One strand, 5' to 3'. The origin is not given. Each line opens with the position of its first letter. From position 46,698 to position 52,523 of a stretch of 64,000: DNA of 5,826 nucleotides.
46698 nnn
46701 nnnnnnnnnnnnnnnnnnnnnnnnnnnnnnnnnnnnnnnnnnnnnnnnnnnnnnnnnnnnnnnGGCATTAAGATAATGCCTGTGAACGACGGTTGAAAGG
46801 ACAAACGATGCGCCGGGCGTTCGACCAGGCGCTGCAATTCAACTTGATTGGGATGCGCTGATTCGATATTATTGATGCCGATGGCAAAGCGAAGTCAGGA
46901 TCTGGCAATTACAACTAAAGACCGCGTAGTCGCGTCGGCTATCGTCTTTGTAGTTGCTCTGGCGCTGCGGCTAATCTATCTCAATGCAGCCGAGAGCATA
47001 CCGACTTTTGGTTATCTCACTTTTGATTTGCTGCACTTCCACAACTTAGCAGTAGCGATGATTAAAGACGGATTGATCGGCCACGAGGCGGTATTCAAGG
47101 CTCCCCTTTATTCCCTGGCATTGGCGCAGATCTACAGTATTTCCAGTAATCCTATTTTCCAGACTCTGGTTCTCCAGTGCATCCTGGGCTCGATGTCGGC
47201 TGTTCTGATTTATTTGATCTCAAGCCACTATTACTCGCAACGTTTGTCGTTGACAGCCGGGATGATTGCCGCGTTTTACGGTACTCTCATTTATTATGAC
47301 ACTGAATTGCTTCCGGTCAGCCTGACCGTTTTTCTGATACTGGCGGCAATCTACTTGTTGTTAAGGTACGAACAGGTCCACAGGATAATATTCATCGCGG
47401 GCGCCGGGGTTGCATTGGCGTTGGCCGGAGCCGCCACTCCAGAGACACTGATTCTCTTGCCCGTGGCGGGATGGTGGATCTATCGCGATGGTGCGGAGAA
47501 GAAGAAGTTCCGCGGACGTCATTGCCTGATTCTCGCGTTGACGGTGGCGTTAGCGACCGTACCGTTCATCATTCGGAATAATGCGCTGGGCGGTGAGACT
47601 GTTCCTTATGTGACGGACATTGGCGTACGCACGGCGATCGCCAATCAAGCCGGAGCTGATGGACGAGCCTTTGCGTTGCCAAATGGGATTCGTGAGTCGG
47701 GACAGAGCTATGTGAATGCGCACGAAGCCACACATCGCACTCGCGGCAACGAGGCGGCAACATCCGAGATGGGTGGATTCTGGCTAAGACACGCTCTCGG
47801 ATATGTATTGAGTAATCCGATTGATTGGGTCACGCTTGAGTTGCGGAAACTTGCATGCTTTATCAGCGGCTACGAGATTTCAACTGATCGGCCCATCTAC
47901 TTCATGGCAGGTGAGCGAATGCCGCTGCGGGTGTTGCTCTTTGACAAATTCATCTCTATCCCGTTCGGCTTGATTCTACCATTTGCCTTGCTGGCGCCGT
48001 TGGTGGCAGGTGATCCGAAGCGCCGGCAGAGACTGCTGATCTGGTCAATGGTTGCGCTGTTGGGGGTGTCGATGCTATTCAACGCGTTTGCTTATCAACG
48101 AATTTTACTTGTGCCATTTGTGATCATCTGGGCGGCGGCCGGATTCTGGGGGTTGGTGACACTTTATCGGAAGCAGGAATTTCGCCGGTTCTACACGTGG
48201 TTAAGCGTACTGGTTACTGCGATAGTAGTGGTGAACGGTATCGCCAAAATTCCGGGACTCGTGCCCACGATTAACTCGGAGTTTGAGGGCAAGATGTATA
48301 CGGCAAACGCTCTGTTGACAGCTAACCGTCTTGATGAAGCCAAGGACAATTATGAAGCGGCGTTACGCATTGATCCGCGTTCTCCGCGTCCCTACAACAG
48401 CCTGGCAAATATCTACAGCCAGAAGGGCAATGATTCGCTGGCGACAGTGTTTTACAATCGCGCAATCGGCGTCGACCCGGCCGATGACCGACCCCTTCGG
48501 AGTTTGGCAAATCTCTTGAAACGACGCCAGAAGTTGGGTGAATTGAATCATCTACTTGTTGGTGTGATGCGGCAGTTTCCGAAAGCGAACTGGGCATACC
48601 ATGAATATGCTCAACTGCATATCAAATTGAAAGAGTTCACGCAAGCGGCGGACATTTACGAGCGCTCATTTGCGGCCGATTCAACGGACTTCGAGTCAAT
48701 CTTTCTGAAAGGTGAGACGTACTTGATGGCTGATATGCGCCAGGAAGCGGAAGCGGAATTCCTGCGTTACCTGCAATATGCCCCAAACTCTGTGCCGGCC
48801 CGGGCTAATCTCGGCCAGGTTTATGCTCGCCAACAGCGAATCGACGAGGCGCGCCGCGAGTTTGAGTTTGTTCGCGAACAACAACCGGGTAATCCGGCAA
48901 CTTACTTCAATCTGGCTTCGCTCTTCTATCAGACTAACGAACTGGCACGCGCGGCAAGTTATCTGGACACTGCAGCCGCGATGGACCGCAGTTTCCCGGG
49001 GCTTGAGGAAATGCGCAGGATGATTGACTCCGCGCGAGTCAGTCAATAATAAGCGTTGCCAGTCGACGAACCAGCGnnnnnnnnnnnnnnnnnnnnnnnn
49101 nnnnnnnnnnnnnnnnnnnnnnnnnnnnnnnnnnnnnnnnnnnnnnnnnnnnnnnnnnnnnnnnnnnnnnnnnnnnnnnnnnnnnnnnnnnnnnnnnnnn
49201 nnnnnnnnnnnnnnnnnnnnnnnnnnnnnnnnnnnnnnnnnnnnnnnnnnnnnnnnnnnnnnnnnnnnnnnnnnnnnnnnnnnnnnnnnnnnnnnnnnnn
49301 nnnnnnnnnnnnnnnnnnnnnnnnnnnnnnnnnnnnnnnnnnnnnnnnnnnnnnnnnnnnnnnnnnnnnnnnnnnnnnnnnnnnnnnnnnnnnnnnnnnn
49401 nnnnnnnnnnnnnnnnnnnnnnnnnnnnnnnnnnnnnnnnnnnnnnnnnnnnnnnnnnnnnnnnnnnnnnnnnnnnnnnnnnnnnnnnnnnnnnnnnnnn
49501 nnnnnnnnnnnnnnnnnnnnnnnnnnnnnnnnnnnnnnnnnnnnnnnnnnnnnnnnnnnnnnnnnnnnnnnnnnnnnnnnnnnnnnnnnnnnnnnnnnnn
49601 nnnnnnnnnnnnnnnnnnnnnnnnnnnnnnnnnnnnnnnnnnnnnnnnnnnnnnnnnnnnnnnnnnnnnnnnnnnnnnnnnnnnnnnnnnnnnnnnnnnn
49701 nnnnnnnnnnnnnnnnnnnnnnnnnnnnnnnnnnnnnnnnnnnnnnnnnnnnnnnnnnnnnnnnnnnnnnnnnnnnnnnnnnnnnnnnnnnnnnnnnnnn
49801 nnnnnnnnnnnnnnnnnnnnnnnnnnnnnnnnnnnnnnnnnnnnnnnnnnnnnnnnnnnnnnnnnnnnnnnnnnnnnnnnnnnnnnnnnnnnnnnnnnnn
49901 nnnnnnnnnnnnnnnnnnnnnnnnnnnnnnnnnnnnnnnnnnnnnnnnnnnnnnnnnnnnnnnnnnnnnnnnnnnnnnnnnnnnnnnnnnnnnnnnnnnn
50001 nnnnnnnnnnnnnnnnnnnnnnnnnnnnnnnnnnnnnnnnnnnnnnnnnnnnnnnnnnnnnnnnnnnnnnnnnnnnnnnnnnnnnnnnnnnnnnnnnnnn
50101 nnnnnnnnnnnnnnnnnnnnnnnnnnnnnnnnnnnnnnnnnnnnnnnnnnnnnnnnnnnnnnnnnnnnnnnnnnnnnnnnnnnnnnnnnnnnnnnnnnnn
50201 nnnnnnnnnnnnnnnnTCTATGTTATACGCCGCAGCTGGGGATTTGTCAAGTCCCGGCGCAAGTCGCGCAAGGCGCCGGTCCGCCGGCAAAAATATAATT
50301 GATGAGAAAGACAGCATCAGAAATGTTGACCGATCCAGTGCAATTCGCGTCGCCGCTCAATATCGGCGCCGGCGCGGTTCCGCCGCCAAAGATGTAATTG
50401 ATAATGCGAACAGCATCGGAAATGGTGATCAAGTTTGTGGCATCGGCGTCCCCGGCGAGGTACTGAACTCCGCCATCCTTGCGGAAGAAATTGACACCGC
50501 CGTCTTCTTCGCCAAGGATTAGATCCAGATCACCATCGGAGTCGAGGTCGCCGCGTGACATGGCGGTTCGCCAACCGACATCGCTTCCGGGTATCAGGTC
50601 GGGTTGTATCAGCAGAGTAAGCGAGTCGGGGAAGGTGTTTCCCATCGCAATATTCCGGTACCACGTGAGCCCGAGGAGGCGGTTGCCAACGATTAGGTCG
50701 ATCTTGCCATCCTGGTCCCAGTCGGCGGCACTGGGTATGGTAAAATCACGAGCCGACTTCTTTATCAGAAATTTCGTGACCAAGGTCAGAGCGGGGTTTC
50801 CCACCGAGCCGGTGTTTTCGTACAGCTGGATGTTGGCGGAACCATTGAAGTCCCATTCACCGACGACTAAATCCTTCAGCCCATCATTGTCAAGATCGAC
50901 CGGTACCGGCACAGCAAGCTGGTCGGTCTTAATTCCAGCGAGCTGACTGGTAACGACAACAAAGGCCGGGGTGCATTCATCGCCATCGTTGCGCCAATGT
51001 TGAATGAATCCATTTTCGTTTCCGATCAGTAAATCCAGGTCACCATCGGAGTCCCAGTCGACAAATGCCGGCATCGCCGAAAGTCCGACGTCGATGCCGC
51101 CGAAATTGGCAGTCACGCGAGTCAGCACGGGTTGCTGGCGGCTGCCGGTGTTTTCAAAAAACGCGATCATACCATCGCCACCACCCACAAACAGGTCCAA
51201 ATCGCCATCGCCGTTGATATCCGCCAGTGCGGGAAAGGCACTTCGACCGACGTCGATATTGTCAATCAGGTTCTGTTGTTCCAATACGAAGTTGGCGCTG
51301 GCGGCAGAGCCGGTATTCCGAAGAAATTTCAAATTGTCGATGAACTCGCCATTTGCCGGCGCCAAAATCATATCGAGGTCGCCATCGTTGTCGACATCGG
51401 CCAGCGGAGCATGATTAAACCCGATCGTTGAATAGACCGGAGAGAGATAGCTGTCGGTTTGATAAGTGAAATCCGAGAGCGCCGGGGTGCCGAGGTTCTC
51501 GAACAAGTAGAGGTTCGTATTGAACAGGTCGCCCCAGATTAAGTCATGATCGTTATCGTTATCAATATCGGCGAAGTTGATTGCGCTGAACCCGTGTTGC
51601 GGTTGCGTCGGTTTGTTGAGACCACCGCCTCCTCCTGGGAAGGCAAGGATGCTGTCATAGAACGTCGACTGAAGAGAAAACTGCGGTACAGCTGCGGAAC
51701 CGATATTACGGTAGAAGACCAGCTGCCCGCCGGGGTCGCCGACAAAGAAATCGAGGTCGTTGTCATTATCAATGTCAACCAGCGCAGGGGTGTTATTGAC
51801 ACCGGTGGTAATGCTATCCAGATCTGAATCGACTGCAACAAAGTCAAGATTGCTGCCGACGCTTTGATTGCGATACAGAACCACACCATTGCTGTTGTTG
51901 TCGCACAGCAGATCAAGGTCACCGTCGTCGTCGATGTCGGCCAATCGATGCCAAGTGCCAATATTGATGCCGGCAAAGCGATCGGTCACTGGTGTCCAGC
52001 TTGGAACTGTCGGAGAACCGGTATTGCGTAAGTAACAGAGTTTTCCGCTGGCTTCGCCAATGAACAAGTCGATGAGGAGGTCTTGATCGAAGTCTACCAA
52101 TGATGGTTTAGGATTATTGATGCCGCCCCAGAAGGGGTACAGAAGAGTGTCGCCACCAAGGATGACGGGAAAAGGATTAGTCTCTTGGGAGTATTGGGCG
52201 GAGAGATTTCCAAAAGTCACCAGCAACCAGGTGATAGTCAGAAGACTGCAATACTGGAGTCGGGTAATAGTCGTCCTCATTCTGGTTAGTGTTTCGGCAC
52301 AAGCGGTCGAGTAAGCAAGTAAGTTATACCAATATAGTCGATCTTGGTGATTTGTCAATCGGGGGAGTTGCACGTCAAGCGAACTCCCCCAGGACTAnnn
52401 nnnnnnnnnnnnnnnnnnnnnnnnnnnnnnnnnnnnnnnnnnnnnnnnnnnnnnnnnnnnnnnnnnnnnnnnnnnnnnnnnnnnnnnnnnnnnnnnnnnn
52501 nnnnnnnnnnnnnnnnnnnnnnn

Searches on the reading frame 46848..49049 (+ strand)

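Call 76: search_protein_families(library=pfam, proteins=[window:46848-49049:+], max_evalue=0.00001)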
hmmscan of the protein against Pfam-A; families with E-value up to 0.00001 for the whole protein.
window:46848-49049:+ (733 aa): 12 families
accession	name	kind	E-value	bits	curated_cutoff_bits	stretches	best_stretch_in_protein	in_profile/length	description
PF07719.23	TPR_2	-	1.3e-19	69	27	0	483-511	5-33/34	Tetratricopeptide repeat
PF14559.12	TPR_19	-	8.3e-19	68.1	25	0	662-714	4-56/68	Tetratricopeptide repeat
PF13181.12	TPR_8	-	1.4e-17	62.7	25.7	0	514-545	2-33/34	Tetratricopeptide repeat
PF13428.12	TPR_14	-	8.9e-15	54.2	23.5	0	651-692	3-44/44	Tetratricopeptide repeat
PF00515.34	TPR_1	-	1.4e-14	53.6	27.8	0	515-544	3-32/34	Tetratricopeptide repeat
PF13431.12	TPR_17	-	4.4e-14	51.9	24.4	0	502-528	2-28/34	Tetratricopeptide repeat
PF13414.12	TPR_11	-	6.2e-14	51.9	26.8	1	487-527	2-42/42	TPR repeat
PF13432.12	TPR_16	-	4.2e-13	49.9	32.7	1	655-713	3-61/65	Tetratricopeptide repeat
PF13424.12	TPR_12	-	2.7e-11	44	30.1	0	654-714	8-76/77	Tetratricopeptide repeat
PF13231.12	PMT_2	-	1.7e-07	32.1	26.1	1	84-241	2-158/160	Dolichyl-phosphate-mannose-protein mannosyltransferase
PF13371.12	TPR_9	-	4.5e-07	30.2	35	0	655-726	1-72/73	Tetratricopeptide repeat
PF25062.1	ARM_TT21_N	-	9.9e-07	29.1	40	0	483-600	103-221/222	Tetratricopeptide repeat protein 21 N-terminal ARM repeat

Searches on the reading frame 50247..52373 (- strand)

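Call 76: search_protein_families(library=pfam, proteins=[window:50247-52373:-], max_evalue=0.00001)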
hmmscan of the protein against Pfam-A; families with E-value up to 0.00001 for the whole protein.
window:50247-52373:- (708 aa): 3 families
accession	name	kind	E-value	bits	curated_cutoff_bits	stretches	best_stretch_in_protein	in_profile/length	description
PF13517.12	FG-GAP_3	-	3.9e-40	136.7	26.9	5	493-562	1-61/61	FG-GAP-like repeat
PF01839.29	FG-GAP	-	1.2e-09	38.2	22.1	0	382-401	6-25/37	FG-GAP repeat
PF14783.12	BBS2_Mid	-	4.3e-09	36.9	27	0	605-653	2-50/108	Ciliary BBSome complex subunit 2, middle region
